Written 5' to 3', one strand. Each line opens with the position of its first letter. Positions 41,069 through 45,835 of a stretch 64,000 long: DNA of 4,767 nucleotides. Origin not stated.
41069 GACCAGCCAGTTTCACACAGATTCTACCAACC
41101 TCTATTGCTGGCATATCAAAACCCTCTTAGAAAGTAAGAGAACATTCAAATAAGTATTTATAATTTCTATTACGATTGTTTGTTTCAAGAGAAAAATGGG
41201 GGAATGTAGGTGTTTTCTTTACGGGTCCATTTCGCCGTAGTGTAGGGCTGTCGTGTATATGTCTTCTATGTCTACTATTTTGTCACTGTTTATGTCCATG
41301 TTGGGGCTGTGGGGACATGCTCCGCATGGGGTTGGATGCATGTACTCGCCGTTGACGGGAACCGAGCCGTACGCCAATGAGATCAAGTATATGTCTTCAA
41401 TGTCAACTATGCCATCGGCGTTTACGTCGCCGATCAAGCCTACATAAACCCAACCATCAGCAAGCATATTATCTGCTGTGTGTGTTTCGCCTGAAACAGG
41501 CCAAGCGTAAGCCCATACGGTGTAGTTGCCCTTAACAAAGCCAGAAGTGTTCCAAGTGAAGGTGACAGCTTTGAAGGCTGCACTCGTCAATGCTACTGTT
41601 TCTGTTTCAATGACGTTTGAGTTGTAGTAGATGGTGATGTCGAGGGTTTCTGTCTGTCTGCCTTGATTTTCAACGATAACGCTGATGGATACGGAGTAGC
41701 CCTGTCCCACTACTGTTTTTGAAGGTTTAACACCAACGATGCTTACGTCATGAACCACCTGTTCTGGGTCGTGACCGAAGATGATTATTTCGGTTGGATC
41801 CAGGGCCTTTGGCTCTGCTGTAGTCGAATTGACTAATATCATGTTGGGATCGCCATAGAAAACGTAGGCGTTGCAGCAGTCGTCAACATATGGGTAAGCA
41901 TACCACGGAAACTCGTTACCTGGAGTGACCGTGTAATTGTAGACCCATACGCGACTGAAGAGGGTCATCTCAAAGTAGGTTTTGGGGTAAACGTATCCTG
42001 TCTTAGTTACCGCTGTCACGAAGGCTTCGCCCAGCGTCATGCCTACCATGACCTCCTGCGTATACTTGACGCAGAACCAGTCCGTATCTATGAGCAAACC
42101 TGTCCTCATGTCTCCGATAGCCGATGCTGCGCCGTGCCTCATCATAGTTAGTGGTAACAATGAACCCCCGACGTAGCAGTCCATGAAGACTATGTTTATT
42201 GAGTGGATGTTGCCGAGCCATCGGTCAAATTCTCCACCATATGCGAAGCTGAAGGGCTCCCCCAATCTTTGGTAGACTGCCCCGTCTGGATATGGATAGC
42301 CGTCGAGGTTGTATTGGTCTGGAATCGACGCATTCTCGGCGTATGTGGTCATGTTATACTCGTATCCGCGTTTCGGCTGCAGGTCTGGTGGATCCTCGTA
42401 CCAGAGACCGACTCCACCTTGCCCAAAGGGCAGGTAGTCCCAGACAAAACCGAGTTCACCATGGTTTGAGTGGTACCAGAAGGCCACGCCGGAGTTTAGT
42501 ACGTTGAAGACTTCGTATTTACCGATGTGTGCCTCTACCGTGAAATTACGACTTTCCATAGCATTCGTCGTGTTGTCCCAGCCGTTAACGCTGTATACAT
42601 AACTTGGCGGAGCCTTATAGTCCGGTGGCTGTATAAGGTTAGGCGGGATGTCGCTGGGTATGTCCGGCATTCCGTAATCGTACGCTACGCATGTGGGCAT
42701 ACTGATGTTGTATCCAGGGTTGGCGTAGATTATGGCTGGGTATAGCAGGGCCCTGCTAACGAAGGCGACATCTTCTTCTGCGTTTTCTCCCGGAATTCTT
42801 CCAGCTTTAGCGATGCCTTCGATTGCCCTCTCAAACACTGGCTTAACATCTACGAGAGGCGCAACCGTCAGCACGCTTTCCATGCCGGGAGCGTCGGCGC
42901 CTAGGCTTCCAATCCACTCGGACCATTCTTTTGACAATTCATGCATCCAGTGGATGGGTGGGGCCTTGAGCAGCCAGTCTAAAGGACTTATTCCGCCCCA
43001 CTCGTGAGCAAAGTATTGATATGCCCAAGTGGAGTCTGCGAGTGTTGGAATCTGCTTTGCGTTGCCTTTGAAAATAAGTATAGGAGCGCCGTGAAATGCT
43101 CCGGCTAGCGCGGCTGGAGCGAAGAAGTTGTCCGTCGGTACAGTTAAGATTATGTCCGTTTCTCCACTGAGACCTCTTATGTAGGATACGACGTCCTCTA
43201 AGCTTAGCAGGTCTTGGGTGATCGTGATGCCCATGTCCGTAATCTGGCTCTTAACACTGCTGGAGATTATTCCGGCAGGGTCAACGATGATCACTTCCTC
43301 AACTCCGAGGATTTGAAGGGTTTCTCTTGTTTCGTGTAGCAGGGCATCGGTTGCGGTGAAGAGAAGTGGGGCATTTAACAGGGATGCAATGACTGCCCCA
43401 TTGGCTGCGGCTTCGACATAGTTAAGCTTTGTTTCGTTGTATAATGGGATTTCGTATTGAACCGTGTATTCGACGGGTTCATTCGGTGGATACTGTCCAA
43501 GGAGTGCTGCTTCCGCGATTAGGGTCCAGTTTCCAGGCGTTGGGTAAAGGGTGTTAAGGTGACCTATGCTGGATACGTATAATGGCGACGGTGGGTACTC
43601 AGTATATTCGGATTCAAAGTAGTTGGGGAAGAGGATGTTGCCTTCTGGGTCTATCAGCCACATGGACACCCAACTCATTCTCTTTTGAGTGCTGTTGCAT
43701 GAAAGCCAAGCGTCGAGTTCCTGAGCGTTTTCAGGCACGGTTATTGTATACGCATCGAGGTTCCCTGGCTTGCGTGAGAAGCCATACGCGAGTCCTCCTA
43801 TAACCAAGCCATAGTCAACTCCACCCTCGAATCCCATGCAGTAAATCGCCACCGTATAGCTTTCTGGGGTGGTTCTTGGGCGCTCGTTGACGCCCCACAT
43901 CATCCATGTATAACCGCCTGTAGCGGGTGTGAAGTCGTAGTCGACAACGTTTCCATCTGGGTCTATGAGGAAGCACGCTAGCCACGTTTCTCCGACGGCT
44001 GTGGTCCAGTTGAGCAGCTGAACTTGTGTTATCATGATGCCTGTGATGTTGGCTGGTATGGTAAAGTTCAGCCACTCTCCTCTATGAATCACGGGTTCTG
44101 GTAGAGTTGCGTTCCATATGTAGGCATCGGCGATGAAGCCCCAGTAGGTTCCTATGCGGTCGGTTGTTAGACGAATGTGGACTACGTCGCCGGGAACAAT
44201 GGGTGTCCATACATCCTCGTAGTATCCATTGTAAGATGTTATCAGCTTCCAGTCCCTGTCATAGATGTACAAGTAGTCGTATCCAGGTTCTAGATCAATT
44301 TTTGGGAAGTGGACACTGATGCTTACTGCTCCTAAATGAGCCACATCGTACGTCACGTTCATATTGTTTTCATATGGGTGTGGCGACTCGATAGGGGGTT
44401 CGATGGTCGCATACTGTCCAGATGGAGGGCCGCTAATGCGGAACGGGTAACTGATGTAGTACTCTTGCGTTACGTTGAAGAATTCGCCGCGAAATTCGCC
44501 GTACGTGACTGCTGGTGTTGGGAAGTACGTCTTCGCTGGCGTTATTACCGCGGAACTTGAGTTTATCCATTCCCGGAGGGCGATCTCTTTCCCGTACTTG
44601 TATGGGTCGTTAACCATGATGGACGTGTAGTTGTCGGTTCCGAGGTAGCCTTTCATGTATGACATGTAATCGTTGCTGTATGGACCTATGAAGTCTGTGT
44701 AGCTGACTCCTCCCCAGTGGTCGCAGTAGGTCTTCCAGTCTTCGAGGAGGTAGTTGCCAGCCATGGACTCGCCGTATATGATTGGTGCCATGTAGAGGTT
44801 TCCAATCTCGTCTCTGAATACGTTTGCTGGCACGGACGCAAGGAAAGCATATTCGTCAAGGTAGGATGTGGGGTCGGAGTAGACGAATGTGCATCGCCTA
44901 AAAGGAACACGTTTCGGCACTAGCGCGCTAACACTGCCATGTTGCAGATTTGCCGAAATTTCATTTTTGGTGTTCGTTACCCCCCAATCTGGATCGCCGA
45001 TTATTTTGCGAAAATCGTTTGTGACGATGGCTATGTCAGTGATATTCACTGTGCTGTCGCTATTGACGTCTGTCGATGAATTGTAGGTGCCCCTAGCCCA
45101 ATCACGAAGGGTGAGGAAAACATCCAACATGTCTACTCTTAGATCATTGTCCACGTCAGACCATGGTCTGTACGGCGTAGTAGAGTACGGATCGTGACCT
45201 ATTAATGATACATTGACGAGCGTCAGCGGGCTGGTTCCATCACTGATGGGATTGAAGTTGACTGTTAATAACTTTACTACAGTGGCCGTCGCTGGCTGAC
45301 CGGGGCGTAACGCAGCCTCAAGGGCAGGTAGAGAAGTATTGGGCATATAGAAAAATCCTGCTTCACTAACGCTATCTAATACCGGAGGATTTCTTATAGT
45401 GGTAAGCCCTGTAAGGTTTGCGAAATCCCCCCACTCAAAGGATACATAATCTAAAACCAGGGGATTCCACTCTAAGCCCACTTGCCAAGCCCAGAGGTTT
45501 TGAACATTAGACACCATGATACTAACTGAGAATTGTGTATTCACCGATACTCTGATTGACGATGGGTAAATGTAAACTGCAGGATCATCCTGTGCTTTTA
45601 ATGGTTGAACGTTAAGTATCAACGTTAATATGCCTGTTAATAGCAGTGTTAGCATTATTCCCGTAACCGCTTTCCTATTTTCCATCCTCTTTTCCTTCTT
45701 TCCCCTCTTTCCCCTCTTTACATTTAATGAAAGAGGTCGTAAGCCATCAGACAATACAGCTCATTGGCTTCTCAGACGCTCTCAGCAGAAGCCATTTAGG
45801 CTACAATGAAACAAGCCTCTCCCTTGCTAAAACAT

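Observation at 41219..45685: Giant secreted protein with a cohesin, two dockerins, a putative Cys peptidase and a CARDB domain on one chain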

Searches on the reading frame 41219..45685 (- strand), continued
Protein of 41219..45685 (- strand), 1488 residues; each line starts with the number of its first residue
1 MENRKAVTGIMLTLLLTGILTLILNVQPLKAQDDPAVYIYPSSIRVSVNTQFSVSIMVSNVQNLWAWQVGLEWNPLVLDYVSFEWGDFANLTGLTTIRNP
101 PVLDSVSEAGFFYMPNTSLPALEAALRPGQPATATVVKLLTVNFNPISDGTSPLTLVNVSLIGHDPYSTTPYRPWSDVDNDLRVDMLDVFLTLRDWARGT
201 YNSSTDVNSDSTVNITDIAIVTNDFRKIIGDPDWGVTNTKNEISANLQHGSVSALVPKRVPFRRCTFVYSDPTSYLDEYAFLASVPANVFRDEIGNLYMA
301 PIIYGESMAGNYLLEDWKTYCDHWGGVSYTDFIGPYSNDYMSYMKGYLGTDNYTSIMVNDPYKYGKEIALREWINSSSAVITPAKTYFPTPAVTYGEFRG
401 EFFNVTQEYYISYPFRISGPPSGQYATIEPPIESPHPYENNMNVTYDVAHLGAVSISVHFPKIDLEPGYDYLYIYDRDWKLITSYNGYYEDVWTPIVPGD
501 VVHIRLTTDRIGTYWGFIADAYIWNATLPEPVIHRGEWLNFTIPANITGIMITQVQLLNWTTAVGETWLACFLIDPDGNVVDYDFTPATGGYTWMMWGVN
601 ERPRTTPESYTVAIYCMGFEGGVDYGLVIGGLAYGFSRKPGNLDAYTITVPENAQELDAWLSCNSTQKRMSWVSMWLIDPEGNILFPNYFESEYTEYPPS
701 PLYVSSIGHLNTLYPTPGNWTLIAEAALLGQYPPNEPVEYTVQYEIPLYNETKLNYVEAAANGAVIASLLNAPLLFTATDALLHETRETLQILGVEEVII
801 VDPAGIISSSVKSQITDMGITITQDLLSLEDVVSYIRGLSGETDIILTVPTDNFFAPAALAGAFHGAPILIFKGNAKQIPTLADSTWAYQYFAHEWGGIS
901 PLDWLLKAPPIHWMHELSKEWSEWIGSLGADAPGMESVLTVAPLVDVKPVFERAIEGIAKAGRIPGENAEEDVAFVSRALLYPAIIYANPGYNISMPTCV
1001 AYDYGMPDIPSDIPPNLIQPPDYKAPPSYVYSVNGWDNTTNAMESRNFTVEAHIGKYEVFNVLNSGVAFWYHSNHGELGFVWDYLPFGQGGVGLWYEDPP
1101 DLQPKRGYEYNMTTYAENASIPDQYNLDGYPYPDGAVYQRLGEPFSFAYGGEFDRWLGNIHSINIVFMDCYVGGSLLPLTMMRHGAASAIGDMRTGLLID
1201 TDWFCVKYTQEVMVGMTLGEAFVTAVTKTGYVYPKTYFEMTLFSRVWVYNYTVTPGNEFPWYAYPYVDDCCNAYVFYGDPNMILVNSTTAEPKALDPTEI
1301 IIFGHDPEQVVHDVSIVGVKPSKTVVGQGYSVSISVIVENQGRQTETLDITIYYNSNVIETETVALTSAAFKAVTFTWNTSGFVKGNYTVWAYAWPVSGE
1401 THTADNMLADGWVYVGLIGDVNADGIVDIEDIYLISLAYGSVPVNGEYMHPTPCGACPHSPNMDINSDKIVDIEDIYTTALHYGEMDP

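Call 82: find_encoding_contigs(protein=P0008, flank=8000, max_places=2)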
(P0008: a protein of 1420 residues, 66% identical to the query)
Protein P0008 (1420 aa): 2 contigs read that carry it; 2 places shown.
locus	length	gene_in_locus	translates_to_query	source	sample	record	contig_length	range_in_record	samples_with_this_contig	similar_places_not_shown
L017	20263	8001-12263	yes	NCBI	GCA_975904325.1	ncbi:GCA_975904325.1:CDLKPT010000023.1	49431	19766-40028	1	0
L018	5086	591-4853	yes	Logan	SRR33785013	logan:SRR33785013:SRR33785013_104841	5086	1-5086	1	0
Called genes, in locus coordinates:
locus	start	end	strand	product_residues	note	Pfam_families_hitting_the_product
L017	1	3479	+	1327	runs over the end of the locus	-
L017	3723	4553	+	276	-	PF13527:Acetyltransf_9, PF00583:Acetyltransf_1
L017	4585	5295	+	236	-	-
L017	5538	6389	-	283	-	PF01522:Polysacc_deac_1, PF11959:DUF3473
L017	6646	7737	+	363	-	PF02163:Peptidase_M50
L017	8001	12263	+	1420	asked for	PF19077:Big_13 (faint), PF13750:Big_3_3 (faint), PF17957:Big_7 (weak)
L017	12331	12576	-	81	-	PF08734:GYD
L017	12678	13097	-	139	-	-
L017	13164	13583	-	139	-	PF12675:DUF3795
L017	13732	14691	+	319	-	PF13527:Acetyltransf_9 (faint), PF00583:Acetyltransf_1, PF13508:Acetyltransf_7 (weak), PF14542:Acetyltransf_CG (faint), PF08445:FR47 (faint), PF00583:Acetyltransf_1, PF13673:Acetyltransf_10 (weak), PF13508:Acetyltransf_7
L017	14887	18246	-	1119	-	PF00133:tRNA-synt_1, PF09334:tRNA-synt_1g (faint), PF00133:tRNA-synt_1, PF08264:Anticodon_1, PF19302:DUF5915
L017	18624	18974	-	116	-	PF01035:DNA_binding_1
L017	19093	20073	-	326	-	PF01073:3Beta_HSD, PF01370:Epimerase, PF02719:Polysacc_synt_2, PF04321:RmlD_sub_bind, PF07993:NAD_binding_4, PF16363:GDP_Man_Dehyd, PF13460:NAD_binding_10 (weak)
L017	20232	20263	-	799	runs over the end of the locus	PF13191:AAA_16, PF00561:Abhydrolase_1, PF12146:Hydrolase_4, PF12697:Abhydrolase_6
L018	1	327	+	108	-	?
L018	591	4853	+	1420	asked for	PF19077:Big_13 (faint), PF13750:Big_3_3 (faint), PF17957:Big_7 (weak)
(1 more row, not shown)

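Call 83: find_encoding_contigs(protein=P0003, flank=8000, max_places=2)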
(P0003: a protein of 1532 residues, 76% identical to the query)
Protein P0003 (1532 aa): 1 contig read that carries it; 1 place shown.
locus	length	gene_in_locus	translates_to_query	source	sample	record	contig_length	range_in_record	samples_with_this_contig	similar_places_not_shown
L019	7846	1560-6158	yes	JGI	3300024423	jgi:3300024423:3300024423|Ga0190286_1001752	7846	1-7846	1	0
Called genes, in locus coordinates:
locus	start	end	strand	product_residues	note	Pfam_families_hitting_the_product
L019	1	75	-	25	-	?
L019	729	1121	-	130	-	-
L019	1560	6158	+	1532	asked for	PF00496:SBP_bac_5, PF07705:CARDB (weak)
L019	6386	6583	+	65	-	-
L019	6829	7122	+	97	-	-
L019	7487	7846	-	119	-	?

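Call 84: find_encoding_contigs(protein=P0007, flank=8000, max_places=2)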
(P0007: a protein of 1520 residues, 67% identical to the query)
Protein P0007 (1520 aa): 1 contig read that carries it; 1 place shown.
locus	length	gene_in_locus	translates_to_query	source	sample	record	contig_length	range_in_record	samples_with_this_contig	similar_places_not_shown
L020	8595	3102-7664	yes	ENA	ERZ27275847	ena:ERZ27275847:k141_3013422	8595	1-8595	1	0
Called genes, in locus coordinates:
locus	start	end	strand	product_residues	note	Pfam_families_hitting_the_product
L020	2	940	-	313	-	?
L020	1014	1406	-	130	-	-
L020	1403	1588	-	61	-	PF04014:MazE_antitoxin (weak)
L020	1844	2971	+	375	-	PF02163:Peptidase_M50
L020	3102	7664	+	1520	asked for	PF19077:Big_13 (faint), PF13750:Big_3_3 (faint), PF17957:Big_7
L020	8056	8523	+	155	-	-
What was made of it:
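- The membrane-anchored homologues sit next to an M50 site-2-type protease gene (calls 82, 84).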

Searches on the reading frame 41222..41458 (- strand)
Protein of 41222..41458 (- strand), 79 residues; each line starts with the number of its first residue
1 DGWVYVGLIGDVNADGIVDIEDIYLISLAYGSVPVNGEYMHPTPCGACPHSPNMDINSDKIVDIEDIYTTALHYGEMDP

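Call 7: search_protein_families(library=pfam, proteins=[window:41222-41458:-], max_evalue=10)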
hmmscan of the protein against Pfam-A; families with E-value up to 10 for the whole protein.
seq(79 aa): 2 families
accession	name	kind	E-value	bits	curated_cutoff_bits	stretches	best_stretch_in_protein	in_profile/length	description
PF00404.24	Dockerin_1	-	0.021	15.5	22.9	1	10-26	2-18/57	Dockerin type I domain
PF25605.1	Phage_80a_gp11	-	0.047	14.4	27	1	56-73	37-54/76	Phage 80a gp11 protein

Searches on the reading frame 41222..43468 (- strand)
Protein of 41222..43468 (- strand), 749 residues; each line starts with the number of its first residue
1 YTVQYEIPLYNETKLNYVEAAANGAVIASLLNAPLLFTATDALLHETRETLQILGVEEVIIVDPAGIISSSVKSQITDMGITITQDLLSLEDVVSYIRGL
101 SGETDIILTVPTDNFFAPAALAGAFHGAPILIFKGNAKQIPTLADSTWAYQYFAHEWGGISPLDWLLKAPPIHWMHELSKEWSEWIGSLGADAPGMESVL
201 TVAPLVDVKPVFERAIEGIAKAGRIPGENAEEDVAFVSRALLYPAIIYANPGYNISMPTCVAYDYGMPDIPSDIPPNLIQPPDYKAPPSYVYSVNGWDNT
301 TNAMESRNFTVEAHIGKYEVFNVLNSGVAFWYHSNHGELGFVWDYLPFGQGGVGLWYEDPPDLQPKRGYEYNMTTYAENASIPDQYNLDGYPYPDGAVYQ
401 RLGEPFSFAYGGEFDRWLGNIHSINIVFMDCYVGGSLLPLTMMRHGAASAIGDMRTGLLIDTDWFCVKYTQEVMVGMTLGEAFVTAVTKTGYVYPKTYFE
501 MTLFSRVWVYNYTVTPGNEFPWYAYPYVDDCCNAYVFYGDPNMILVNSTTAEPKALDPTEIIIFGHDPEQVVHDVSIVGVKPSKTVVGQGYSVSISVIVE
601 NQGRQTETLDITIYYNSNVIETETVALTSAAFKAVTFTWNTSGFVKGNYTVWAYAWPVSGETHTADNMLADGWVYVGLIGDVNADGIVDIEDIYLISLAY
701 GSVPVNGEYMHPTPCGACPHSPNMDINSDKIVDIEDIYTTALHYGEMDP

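Call 31: predict_structure(alignment_id=A3)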
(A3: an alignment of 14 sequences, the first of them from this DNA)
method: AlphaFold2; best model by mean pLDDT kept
length: 749 residues; sequences in the alignment: 14
mean_pLDDT: 34.4   pTM: 0.24
mean pLDDT of the five models: 34.4, 31.4, 31.0, 30.8, 30.2
residues with pLDDT >= 90: 0; 70-90: 50; 50-70: 90; < 50: 609
segments of 3 or more residues with pLDDT < 50: 1-40, 53-58, 64-66, 89-606, 641-645, 657-672, 706-720
pLDDT, mean of each block of 10 residues (from residue 1): 22 27 24 30 54 48 56 74 59 40 26 22 20 21 22 26 23 25 28 22 25 26 27 26 23 22 20 30 30 25 30 23 23 20 20 20 23 22 26 25 22 22 19 22 25 25 40 39 43 26 27 34 27 21 26 25 22 24 30 34 43 56 61 61 53 50 37 59 73 76 49 35 69 84 70
secondary structure, 60 per line:
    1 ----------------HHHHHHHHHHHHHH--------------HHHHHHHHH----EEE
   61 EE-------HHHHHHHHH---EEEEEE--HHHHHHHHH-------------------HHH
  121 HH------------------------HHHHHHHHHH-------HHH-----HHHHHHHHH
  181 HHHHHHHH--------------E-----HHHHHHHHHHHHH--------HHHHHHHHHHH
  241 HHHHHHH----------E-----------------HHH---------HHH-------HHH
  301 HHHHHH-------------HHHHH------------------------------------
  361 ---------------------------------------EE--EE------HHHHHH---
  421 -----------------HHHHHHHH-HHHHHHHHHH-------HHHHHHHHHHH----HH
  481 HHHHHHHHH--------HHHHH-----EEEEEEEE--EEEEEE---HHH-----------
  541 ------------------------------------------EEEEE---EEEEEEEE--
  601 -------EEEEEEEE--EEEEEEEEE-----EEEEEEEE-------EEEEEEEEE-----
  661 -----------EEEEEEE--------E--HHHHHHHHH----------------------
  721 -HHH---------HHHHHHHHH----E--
elements in order (helices of 4 or more, strands of 3 or more residues): H17-30 H45-53 E58-62 H70-78 E82-87 H90-98 H118-122 H147-156 H172-188 H209-221 H230-247 H298-306 H320-324 H412-417 H438-445 H447-456 H464-474 H479-489 H498-502 E508-515 E518-523 E583-587 E591-598 E608-615 E618-626 E632-639 E647-655 E672-678 H690-698 H734-742
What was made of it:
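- Tried and rejected: AlphaFold on res 740-1488 with 14 mostly close homologues failed (pLDDT 34.4, call 31) and was not used.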

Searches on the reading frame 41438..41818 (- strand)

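Call 7: search_protein_families(library=pfam, proteins=[window:41438-41818:-], max_evalue=10)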
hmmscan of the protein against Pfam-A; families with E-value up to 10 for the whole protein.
seq(127 aa): 4 families
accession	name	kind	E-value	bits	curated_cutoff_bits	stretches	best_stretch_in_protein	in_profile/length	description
PF07705.17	CARDB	-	0.00014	22.4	22.7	1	34-104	12-82/101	CARDB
PF22544.2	HYDIN_VesB_CFA65-like_Ig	-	0.0094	16.6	25.5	1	28-74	49-94/100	HYDIN/CFA65/VesB-like, Ig-like domain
PF13584.12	BatD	-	0.07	14.2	24.1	1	32-114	3-84/92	BatD DUF11 like domain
PF24053.1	DUF7356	-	0.12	12.7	27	1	42-92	34-83/105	Domain of unknown function (DUF7356)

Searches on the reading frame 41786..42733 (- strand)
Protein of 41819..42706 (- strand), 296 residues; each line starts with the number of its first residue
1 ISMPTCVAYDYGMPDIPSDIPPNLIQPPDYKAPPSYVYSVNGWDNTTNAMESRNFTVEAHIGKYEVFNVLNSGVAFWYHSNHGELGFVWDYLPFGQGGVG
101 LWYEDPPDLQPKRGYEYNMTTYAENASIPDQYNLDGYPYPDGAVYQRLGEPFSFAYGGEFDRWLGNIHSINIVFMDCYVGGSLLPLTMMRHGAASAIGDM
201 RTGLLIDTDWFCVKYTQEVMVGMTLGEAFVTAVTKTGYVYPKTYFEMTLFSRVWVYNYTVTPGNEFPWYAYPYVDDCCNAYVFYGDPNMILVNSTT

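Call 7: search_protein_families(library=pfam, proteins=[window:41819-42706:-], max_evalue=10)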
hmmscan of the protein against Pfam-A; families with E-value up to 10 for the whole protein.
seq(296 aa): 0 families

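Call 20: search_solved_structures(query=A2, max_evalue=10, show_alignments=3)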
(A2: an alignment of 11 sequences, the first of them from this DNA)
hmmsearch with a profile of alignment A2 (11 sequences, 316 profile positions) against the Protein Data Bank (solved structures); distinct sequences matched with E-value up to 10: 0.
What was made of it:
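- Tried and rejected: The profile of the close family alone (A2) found nothing among PDB sequences (call 20).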

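Call 28: search_protein_representatives(alignment_id=A2)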
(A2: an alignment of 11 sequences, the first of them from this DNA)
Query: 11 sequences, 316 profile positions. Proteins with E-value up to 0.001 (for the whole library): 43; up to 1e-10: 16; up to 1e-30: 3. The best 43 are listed.
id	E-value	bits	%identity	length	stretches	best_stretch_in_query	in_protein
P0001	4.9e-186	633.8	-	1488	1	1-316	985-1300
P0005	1.3e-184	629.1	-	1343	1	1-316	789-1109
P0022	2.8e-41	158.3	-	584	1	2-316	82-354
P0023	2.0e-28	116.0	-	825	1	59-311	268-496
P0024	7.2e-28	114.2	-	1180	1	47-308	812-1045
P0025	2.5e-24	102.6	-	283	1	72-309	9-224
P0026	6.6e-23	97.9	-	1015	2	47-251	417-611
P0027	9.2e-19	84.3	-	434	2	53-251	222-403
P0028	1.3e-15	73.9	-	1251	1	53-255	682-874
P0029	4.9e-14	68.7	-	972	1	38-262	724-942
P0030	7.8e-14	68.1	-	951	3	157-253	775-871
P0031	3.0e-13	66.2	-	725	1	48-252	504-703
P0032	4.5e-13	65.6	-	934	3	155-255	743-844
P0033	8.4e-13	64.7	-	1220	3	154-250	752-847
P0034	1.1e-11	61.0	-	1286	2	37-252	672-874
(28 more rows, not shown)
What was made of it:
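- An exhaustive profile search found 43 relatives among 1.84e9 representatives (call 28).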

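Call 30: search_protein_families(library=pfam, alignment_id=A5, max_evalue=0.001)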
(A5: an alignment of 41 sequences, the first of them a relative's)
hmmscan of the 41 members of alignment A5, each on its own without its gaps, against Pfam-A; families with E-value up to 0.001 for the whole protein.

A. member 1, P0022 (584 aa): 3 families
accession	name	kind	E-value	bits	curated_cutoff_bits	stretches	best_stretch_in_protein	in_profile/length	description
PF17957.7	Big_7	-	3e-14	53.8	24.1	2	371-434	3-69/70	Bacterial Ig domain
PF19077.6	Big_13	-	1.6e-08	35.4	27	1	395-454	36-101/102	Bacterial Ig-like domain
PF01364.23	Peptidase_C25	-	0.00091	19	23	0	111-335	196-372/374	Peptidase family C25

B. families by the number of members that match (of 41 scanned): 21 families
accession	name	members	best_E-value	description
PF01364.23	Peptidase_C25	11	1.6e-12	Peptidase family C25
PF04151.21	PPC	4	6.2e-08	Bacterial pre-peptidase C-terminal domain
PF17957.7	Big_7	3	3e-14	Bacterial Ig domain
PF22352.2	K319L-like_PKD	2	3e-16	K319L-like, PKD domain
PF19077.6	Big_13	2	1.2e-09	Bacterial Ig-like domain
PF18911.6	PKD_4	1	7.2e-82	PKD domain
PF00801.26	PKD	1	1.1e-49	PKD domain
PF18884.5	TSP3_bac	1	1.7e-35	Bacterial TSP3 repeat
PF07705.17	CARDB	1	5.6e-10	CARDB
PF14529.12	Exo_endo_phos_2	1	7e-09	Endonuclease-reverse transcriptase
PF13750.12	Big_3_3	1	3e-08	Bacterial Ig-like domain (group 3)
PF18981.6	InlK_D3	1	1.6e-05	Internalin K domain (D3/D4)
PF13248.11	Zn_ribbon_3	1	8.7e-05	zinc-ribbon domain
PF21027.3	Sde0182_C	1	0.00013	Cellulose-binding protein Sde0182, C-terminal domain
PF06105.17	Aph-1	1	0.00026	Aph-1 protein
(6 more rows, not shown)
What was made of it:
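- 11 of 41 match Pfam Peptidase_C25, best E = 1.6e-12 (call 30).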

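Call 63: find_related_loci(query=A2, collection=genome_contigs, flank=6000)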
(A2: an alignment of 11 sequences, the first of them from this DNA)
Query A2 (316 aa) in genome_contigs; peptide patterns used: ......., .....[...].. (x = any residue, [..] = any of these).
25 stretches matched a pattern; 1 encode a relative of the query (tblastn E <= 1e-3); 1 distinct loci.
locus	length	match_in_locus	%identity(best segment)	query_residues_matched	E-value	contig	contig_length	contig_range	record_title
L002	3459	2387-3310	69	1-316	3e-155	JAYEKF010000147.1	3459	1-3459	MAG: Thermoproteota archaeon isolate MAG144 MAG144_147, whole genome shotgun sequence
